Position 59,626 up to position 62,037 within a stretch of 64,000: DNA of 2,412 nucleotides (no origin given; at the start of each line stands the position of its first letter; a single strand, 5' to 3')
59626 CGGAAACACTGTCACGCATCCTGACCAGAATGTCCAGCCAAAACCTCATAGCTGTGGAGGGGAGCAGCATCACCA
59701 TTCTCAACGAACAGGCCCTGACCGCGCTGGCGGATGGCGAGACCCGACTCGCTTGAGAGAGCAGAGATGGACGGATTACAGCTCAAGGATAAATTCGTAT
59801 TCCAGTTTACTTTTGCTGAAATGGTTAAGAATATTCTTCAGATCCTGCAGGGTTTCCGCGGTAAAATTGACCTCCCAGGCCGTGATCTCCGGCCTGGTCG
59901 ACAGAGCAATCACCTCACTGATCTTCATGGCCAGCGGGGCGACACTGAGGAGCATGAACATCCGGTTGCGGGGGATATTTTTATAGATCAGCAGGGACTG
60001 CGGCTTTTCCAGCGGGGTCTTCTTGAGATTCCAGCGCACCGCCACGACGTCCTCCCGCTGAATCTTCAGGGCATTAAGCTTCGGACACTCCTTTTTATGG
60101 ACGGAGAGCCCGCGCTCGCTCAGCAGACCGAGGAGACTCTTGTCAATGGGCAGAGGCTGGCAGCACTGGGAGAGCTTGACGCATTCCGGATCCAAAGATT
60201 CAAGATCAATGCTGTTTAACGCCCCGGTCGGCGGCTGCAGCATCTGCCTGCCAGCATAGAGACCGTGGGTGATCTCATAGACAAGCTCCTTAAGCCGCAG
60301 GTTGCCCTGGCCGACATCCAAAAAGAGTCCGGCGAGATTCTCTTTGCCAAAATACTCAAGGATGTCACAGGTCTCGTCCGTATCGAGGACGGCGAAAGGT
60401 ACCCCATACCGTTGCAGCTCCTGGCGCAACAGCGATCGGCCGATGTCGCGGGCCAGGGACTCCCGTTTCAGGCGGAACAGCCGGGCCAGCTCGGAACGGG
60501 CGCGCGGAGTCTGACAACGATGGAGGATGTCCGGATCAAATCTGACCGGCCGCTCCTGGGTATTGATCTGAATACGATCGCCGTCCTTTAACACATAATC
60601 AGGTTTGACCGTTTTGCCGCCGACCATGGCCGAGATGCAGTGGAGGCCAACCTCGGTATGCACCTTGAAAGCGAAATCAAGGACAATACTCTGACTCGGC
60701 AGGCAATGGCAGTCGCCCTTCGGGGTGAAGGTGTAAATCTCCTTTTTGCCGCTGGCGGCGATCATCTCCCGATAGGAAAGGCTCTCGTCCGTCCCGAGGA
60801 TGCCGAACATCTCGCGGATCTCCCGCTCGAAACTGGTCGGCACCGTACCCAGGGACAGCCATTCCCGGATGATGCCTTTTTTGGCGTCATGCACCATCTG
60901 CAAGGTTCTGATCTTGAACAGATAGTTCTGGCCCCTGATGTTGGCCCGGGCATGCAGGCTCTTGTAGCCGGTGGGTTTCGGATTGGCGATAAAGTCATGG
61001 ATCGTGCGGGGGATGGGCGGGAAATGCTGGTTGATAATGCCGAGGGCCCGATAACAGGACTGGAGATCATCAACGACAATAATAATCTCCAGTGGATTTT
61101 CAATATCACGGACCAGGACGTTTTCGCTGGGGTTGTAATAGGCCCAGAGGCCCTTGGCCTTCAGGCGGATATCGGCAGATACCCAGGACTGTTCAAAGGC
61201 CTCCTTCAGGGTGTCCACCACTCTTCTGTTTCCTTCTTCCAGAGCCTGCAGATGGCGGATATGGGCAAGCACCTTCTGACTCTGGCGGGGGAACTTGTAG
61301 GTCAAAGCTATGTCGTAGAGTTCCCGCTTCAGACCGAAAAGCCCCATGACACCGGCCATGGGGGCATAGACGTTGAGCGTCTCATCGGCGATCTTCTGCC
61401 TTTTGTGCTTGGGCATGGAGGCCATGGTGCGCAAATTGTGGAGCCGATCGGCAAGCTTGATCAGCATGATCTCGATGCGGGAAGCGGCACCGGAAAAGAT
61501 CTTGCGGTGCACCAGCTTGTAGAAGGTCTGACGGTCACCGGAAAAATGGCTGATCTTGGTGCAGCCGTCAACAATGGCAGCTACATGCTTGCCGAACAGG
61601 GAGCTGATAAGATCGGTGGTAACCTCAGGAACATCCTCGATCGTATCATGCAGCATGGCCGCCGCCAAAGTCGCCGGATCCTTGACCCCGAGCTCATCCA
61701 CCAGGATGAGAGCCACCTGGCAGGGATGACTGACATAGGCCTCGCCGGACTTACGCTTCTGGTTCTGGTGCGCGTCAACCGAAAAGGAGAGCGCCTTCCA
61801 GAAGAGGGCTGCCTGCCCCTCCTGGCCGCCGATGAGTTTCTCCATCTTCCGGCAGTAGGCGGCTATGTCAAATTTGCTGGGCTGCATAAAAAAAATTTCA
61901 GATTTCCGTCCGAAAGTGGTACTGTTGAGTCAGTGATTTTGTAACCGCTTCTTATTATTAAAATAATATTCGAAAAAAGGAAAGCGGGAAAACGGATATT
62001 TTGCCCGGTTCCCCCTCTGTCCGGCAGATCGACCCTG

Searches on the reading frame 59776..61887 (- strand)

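Call 75: search_protein_families(library=pfam, proteins=[window:59776-61887:-], max_evalue=0.0001)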
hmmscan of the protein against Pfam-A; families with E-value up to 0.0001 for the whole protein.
window:59776-61887:- (703 aa): 4 families
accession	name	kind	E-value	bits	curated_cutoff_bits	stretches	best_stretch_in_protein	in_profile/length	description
PF13328.12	HD_4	-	1.4e-32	113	27.2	1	32-182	1-154/156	HD domain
PF02824.27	TGS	-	7.4e-13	48.8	22.2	1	384-442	1-59/60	TGS domain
PF04607.23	RelA_SpoT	-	3.3e-11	43.9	27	1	264-343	25-106/113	Region found in RelA / SpoT proteins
PF01966.28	HD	-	4.6e-08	33.8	22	1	52-151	2-115/116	HD domain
